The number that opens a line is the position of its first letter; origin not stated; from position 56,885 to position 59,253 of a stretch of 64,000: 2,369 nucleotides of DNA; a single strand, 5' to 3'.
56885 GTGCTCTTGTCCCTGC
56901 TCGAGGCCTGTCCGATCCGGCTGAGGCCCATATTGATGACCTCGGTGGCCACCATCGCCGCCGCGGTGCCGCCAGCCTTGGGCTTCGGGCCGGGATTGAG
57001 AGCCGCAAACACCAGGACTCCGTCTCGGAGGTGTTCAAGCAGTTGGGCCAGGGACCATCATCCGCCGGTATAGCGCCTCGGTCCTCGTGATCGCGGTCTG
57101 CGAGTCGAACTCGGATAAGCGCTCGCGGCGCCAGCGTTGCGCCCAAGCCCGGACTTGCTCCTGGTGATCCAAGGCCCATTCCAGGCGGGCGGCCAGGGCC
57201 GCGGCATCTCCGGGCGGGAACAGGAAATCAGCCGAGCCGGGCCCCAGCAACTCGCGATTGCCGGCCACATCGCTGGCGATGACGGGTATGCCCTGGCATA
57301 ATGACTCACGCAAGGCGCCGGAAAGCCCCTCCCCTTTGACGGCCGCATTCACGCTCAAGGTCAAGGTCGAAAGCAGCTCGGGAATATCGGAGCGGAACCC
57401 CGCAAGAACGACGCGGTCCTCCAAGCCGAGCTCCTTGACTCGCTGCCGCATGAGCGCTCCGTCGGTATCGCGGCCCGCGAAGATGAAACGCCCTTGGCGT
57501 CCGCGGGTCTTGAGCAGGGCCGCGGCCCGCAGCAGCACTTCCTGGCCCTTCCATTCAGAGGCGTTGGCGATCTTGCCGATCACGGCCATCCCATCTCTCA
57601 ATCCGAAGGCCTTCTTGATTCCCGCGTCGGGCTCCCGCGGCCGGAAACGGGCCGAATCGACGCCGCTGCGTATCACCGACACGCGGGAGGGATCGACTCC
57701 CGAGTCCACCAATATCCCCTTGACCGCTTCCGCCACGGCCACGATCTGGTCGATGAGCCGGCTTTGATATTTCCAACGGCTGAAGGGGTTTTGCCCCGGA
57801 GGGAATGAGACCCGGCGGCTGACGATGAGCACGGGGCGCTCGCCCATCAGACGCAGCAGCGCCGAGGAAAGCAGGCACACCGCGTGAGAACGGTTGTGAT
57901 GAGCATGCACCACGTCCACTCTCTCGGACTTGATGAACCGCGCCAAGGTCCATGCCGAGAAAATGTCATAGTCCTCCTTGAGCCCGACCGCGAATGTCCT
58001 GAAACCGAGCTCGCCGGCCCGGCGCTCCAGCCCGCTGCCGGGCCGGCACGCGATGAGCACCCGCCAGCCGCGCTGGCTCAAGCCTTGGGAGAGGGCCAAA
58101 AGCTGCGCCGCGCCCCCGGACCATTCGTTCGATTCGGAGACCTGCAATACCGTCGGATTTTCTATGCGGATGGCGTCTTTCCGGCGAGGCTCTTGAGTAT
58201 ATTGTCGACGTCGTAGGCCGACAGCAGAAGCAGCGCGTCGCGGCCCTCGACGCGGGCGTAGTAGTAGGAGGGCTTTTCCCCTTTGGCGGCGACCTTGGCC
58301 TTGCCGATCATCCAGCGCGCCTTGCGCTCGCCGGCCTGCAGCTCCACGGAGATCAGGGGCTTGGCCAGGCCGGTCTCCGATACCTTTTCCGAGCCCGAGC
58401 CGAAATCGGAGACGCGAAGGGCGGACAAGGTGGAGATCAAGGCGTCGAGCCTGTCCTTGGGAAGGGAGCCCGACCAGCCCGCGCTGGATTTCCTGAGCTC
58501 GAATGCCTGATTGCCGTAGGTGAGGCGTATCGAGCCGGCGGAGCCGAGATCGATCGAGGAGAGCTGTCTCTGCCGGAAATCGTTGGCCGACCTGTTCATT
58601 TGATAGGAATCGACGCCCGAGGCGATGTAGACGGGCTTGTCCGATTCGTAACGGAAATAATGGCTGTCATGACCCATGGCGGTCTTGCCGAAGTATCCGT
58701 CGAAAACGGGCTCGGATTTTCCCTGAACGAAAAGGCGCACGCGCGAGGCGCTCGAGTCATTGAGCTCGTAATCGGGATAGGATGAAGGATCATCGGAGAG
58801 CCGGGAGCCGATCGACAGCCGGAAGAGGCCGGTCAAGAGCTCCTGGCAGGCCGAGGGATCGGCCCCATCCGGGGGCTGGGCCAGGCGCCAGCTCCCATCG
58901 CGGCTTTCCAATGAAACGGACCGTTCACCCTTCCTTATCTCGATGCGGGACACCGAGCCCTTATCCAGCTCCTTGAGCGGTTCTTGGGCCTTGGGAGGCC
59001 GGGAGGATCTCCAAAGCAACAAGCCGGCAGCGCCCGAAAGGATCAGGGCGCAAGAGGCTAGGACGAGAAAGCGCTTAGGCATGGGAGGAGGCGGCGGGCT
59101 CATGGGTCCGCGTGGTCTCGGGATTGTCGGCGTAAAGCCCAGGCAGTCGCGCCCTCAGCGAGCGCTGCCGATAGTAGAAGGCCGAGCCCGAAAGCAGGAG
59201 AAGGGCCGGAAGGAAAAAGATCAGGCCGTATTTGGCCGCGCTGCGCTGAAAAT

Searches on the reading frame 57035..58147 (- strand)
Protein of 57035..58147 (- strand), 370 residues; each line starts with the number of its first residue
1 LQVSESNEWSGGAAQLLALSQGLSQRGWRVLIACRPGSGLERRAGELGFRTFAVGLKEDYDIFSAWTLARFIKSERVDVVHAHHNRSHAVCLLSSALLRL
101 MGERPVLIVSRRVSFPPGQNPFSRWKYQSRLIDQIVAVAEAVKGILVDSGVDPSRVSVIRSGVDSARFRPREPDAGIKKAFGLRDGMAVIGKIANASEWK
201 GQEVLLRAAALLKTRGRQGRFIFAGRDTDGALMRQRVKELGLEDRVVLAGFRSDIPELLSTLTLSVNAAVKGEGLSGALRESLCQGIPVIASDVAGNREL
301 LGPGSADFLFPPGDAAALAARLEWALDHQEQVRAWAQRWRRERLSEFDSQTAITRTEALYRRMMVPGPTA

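Call 61: search_protein_families(library=pfam, proteins=[window:57035-58147:-], max_evalue=0.01)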
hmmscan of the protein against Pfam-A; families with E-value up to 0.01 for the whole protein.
window:57035-58147:- (370 aa): 6 families
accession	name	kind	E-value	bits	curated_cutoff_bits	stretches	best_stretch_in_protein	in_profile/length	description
PF00534.26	Glycos_transf_1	-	9.1e-25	87.6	26.4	1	178-339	6-169/172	Glycosyl transferases group 1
PF13692.12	Glyco_trans_1_4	-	1e-23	84.6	27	1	190-327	7-141/142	Glycosyl transferases group 1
PF13439.12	Glyco_transf_4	-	8.1e-21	75.2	28.5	1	10-167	2-170/170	Glycosyltransferase Family 4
PF13579.12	Glyco_trans_4_4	-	3.5e-13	50.6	29.7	1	11-161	2-157/158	Glycosyl transferase 4-like domain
PF13477.12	Glyco_trans_4_2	-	6.1e-05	23.7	23.4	1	19-108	16-104/139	Glycosyl transferase 4-like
PF13524.12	Glyco_trans_1_2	-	0.00047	20.6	25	1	259-353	44-139/144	Glycosyl transferase-like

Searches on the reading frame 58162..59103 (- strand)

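Call 61: search_protein_families(library=pfam, proteins=[window:58162-59103:-], max_evalue=0.01)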
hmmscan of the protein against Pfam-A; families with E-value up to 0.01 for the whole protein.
window:58162-59103:- (313 aa): 1 family
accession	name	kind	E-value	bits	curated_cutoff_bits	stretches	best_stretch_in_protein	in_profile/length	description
PF14238.11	DUF4340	-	1e-27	98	25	3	72-249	1-183/183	Domain of unknown function (DUF4340)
